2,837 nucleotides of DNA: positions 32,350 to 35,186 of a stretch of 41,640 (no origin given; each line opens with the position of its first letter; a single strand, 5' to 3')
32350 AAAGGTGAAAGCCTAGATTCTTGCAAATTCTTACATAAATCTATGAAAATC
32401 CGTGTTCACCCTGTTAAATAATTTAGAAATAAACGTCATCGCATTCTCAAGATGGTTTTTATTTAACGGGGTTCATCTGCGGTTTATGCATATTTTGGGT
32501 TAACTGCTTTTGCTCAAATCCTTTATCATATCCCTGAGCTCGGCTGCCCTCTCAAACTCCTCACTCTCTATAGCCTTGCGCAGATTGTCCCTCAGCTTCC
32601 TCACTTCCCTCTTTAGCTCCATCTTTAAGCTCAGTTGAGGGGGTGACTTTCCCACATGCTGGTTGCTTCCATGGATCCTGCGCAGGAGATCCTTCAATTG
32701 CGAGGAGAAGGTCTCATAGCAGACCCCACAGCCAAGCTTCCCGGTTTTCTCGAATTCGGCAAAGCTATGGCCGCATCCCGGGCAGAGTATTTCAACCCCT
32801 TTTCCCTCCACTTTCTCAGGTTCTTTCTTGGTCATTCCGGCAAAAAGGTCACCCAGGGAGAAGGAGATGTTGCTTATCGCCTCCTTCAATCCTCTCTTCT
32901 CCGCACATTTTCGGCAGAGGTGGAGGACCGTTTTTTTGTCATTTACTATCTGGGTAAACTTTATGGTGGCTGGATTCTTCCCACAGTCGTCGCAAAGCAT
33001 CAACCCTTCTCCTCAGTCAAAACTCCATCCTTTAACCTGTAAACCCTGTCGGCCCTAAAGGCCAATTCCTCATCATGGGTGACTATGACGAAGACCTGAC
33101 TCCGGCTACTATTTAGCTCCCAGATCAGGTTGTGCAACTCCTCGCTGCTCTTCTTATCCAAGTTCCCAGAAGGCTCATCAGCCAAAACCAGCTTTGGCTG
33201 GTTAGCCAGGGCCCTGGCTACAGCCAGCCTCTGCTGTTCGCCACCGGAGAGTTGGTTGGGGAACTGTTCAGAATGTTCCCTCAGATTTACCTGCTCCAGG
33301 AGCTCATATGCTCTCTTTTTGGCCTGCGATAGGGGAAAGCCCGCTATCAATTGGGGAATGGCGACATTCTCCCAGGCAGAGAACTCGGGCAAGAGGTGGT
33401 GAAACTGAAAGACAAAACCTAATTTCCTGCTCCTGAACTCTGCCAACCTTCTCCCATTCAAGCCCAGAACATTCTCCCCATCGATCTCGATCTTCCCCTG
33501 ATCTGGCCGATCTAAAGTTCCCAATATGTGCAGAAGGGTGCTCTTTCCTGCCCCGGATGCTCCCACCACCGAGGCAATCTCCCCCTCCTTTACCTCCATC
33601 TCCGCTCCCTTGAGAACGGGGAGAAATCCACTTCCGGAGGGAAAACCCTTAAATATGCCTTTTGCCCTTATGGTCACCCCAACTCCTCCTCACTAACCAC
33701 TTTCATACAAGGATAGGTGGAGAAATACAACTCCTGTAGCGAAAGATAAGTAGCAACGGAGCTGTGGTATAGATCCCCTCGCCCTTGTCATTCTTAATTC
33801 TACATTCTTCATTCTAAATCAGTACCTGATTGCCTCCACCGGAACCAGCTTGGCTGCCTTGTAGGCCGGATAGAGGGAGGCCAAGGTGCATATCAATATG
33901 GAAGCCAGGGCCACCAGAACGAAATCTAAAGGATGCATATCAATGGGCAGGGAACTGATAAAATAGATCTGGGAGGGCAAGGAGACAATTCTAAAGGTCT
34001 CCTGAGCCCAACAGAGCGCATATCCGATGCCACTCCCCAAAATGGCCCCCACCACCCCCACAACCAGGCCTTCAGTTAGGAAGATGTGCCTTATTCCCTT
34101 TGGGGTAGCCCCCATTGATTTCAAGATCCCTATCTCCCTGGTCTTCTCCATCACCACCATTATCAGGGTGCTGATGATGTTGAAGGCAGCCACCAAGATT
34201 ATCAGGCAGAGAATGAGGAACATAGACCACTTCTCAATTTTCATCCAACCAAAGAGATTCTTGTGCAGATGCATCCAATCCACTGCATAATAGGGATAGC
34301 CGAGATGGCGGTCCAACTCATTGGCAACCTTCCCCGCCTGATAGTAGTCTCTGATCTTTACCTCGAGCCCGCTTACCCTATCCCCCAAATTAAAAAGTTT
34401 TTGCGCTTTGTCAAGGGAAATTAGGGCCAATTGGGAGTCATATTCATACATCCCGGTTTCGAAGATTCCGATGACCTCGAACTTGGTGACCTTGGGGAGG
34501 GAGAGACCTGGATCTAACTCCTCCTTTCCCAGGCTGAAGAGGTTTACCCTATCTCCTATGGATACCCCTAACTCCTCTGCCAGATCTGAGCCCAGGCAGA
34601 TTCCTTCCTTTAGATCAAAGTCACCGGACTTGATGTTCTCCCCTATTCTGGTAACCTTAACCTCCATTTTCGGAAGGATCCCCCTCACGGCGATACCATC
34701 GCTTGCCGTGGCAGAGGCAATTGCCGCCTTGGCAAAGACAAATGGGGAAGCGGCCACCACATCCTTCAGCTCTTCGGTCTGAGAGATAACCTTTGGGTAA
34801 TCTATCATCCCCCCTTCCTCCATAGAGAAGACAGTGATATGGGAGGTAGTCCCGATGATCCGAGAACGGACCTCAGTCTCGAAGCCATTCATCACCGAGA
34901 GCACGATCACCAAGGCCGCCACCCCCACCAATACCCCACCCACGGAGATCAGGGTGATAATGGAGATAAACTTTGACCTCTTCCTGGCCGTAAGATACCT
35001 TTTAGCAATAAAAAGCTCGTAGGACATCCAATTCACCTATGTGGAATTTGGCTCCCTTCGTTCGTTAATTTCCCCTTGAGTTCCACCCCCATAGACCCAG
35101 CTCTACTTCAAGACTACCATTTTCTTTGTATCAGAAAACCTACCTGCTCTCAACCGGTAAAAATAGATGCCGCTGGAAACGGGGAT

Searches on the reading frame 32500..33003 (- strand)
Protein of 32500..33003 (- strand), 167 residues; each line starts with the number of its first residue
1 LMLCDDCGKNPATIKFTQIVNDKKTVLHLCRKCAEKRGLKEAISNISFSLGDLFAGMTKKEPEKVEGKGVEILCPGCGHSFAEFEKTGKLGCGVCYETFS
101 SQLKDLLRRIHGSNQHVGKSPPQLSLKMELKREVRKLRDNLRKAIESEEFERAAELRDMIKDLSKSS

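Call 8: search_protein_families(library=pfam, proteins=[window:32500-33003:-], max_evalue=0.00001)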
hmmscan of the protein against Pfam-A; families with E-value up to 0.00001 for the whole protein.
window:32500-33003:- (167 aa): 1 family
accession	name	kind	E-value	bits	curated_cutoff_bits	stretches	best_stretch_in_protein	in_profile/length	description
PF02151.25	UVR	-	1.1e-08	35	21.5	1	131-165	1-35/36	UvrB/uvrC motif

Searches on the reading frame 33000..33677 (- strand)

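Call 8: search_protein_families(library=pfam, proteins=[window:33000-33677:-], max_evalue=0.00001)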
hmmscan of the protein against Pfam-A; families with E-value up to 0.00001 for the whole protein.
window:33000-33677:- (225 aa): 3 families
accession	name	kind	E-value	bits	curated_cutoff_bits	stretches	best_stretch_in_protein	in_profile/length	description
PF00005.33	ABC_tran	-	1.1e-34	120.5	25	1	22-170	1-136/137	ABC transporter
PF02463.25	SMC_N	-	5.6e-08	32.9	40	1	128-216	128-212/220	RecF/RecN/SMC N terminal domain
PF13304.12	AAA_21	-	3.9e-06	27.6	27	0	34-56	1-23/304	AAA domain, putative AbiEii toxin, Type IV TA system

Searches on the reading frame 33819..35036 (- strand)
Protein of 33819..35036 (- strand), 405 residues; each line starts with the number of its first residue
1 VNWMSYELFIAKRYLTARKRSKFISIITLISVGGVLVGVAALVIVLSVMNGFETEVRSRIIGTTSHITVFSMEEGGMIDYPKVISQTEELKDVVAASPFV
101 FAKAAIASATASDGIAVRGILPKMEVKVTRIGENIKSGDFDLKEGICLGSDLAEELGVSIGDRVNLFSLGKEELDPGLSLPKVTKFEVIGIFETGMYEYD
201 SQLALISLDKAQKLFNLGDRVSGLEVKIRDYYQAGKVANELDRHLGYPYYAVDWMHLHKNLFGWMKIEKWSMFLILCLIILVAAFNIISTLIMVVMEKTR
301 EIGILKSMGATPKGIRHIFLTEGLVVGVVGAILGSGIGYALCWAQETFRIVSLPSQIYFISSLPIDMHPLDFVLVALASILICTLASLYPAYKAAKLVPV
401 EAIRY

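Call 8: search_protein_families(library=pfam, proteins=[window:33819-35036:-], max_evalue=0.00001)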
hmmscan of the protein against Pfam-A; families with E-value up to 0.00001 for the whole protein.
window:33819-35036:- (405 aa): 2 families
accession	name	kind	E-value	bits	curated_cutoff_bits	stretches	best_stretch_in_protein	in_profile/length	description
PF02687.27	FtsX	-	1.3e-23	83.7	25.5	1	274-397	2-118/120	FtsX-like permease C-terminal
PF12704.14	MacB_PCD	-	2.5e-19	70.8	27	1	28-242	1-205/207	MacB-like periplasmic core domain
